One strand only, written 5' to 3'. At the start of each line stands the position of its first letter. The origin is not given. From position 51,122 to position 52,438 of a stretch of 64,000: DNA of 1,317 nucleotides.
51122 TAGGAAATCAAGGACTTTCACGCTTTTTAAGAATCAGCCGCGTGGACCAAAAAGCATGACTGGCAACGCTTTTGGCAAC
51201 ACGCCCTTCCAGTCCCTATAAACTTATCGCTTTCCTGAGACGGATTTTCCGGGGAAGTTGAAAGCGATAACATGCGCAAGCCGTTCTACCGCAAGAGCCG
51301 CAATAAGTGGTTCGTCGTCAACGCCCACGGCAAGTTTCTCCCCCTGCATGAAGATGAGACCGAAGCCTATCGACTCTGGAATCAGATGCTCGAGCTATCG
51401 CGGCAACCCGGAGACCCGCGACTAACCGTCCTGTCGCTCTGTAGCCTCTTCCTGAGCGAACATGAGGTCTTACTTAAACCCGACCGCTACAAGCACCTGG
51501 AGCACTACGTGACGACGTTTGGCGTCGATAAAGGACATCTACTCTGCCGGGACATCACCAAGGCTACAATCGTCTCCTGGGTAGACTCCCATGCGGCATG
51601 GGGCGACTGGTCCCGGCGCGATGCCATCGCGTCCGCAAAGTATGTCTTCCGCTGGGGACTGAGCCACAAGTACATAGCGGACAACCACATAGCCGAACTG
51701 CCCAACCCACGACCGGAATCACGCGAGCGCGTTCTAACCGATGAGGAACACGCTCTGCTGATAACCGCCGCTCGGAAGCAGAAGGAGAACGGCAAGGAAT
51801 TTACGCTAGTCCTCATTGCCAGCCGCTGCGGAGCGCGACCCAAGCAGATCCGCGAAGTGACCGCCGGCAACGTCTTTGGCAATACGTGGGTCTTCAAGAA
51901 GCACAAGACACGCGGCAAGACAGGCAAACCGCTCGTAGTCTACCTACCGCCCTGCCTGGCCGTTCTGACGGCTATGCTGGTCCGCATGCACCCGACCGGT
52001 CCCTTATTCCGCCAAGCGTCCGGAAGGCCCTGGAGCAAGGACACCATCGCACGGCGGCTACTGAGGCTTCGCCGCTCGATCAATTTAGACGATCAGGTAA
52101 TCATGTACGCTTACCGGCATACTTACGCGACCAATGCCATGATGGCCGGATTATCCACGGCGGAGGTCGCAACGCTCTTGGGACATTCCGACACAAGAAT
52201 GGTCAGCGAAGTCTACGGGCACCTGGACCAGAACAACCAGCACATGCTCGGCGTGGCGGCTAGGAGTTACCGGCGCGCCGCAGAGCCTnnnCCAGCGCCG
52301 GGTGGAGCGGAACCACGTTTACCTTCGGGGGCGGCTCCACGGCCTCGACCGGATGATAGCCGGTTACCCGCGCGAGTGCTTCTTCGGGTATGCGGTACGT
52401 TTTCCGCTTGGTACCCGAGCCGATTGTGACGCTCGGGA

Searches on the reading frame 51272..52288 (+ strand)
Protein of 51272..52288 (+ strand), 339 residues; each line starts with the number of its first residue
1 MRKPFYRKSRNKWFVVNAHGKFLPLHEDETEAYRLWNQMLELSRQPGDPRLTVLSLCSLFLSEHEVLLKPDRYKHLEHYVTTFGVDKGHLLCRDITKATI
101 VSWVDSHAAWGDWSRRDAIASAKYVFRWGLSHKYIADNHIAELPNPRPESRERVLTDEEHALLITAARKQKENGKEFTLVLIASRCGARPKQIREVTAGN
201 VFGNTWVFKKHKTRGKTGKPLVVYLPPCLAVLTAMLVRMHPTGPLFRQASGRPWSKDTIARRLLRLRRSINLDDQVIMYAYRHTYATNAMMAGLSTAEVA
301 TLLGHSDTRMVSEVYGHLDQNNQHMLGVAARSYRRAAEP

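Call 15: find_encoding_contigs(protein=window:51272-52288:+, flank=10000, max_places=1)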
Protein window:51272-52288:+ (339 aa): 2 contigs read that carry it; 1 place shown.
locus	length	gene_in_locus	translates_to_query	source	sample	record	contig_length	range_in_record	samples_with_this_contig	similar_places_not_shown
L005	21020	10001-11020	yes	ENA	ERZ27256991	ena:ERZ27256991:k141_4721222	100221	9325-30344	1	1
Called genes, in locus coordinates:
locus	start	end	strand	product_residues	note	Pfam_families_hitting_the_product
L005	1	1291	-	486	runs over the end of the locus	PF01555:N6_N4_Mtase (faint)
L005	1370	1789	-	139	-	-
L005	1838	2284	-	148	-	-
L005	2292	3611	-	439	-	PF00772:DnaB, PF20720:nSTAND3 (faint), PF13481:AAA_25, PF03796:DnaB_C, PF06745:ATPase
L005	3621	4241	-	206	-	PF01695:IstB_IS21 (weak)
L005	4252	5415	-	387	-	PF11300:DUF3102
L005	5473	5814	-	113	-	-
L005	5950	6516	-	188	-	PF04542:Sigma70_r2 (weak), PF08281:Sigma70_r4_2, PF04545:Sigma70_r4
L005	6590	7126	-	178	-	PF04542:Sigma70_r2, PF08281:Sigma70_r4_2, PF04545:Sigma70_r4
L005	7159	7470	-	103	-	-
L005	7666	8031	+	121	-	-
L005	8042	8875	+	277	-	PF13588:HSDR_N_2 (weak)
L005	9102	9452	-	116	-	-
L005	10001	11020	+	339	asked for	PF00589:Phage_integrase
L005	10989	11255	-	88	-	PF12728:HTH_17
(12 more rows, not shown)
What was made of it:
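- The phage is temperate: an integrase lies at 51272-52291 (call 15).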
